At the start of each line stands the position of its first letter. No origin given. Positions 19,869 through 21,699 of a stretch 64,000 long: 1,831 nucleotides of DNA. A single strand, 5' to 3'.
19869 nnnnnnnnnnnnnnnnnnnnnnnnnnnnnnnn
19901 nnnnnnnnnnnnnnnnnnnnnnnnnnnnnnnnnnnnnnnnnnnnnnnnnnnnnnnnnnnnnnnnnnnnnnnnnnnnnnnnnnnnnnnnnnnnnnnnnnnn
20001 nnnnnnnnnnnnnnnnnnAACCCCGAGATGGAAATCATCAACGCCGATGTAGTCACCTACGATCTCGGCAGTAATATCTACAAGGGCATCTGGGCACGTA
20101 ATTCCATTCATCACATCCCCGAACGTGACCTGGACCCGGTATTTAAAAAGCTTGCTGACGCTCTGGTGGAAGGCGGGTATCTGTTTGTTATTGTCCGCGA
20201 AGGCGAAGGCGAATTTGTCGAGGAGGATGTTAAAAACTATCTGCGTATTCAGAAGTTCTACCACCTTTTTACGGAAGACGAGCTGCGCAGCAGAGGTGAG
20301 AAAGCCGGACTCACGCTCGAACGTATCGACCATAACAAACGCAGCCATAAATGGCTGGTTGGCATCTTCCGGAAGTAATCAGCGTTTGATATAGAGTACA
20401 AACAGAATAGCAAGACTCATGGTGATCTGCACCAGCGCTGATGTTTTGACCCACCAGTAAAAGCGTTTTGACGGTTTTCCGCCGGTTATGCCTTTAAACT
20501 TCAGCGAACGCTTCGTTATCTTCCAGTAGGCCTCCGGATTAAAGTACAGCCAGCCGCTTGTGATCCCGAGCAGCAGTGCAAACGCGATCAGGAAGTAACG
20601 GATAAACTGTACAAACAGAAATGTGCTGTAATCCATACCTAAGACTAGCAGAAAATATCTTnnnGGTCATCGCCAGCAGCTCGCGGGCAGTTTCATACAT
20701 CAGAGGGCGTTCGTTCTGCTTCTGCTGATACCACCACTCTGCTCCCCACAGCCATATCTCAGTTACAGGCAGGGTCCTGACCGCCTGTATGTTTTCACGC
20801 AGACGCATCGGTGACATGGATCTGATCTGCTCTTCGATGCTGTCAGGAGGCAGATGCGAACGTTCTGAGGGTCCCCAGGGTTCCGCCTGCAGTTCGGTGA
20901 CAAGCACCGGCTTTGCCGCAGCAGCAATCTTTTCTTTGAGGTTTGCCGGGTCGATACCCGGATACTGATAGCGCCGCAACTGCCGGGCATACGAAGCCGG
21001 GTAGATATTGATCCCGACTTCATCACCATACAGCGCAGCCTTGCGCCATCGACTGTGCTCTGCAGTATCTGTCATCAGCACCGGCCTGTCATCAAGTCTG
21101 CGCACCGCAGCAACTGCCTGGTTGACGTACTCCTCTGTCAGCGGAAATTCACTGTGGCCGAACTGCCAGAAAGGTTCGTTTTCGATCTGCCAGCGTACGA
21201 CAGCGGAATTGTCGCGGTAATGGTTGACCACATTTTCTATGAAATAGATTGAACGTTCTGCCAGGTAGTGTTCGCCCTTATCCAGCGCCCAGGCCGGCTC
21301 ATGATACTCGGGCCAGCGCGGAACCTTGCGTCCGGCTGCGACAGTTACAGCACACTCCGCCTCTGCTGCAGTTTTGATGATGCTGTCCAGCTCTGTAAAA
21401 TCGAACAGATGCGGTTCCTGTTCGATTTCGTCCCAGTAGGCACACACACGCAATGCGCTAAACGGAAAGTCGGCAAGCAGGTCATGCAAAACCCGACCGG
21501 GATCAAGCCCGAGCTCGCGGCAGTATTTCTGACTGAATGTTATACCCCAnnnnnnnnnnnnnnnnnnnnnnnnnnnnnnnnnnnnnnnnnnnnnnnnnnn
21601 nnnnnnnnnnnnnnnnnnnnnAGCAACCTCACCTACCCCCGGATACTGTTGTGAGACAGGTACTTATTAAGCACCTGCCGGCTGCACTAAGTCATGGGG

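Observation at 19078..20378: LOG-family domain fused to a SAM-dependent methyltransferase (apparent frameshift in the MTase half)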

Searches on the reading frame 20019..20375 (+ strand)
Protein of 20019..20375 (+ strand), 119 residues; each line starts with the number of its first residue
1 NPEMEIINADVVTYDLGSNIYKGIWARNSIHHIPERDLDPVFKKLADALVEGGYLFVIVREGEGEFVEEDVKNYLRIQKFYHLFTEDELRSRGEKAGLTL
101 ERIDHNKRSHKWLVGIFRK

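Call 3: search_protein_families(library=pfam, proteins=[window:20019-20375:+], max_evalue=0.1)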
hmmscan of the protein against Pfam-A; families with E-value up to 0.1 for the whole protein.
window:20019-20375:+ (119 aa): 4 families
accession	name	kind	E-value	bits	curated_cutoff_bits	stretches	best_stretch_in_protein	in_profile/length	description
PF13489.12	Methyltransf_23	-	2.4e-06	27.8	27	1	19-101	80-162/164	Methyltransferase domain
PF13649.12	Methyltransf_25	-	0.00071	20.7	27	1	2-53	46-97/97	Methyltransferase domain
PF08241.18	Methyltransf_11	-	0.017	16.2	21.2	1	4-57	44-95/95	Methyltransferase domain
PF08242.18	Methyltransf_12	-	0.048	14.8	30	1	21-55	66-98/98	Methyltransferase domain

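Call 4: search_protein_families(library=ncbifam, proteins=[window:20019-20375:+], max_evalue=0.1)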
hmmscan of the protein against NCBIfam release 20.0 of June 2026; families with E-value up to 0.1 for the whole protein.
window:20019-20375:+ (119 aa): 1 family
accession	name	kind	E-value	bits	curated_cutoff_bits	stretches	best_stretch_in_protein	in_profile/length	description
NF047406.1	TransRegPerRTherm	equivalog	0.04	14.1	200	1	31-74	35-77/130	manganese-dependent transcriptional regulator PerR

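Call 10: find_encoding_contigs(protein=window:20028-20375:+, flank=3000, max_places=8)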
Protein window:20028-20375:+ (116 aa): 2 contigs read that carry it; 1 place shown.
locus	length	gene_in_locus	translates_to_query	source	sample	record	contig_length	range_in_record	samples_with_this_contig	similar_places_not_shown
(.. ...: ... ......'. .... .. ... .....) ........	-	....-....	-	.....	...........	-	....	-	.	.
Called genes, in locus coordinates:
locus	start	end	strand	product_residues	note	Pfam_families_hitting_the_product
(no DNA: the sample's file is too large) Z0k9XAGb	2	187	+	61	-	?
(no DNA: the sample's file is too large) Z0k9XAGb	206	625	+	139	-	-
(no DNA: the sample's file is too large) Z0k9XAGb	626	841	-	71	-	-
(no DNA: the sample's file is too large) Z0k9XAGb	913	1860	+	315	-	PF18306:LDcluster4, PF03641:Lysine_decarbox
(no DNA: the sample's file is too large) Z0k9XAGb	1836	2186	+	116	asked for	PF13489:Methyltransf_23 (weak)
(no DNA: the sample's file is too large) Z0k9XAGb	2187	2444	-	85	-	-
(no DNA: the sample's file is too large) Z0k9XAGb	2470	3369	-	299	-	PF02449:Glyco_hydro_42 (faint)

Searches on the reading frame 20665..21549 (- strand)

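Call 67: search_protein_families(library=pfam, proteins=[window:20665-21549:-], max_evalue=0.001)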
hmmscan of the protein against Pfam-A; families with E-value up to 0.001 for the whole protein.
window:20665-21549:- (295 aa): 2 families
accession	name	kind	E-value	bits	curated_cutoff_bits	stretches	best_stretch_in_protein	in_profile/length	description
PF02449.21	Glyco_hydro_42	-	9.6e-06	25.6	21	0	39-128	34-140/376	Beta-galactosidase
PF00331.26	Glyco_hydro_10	-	3.2e-05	23.7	22.1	1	39-157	47-166/311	Glycosyl hydrolase family 10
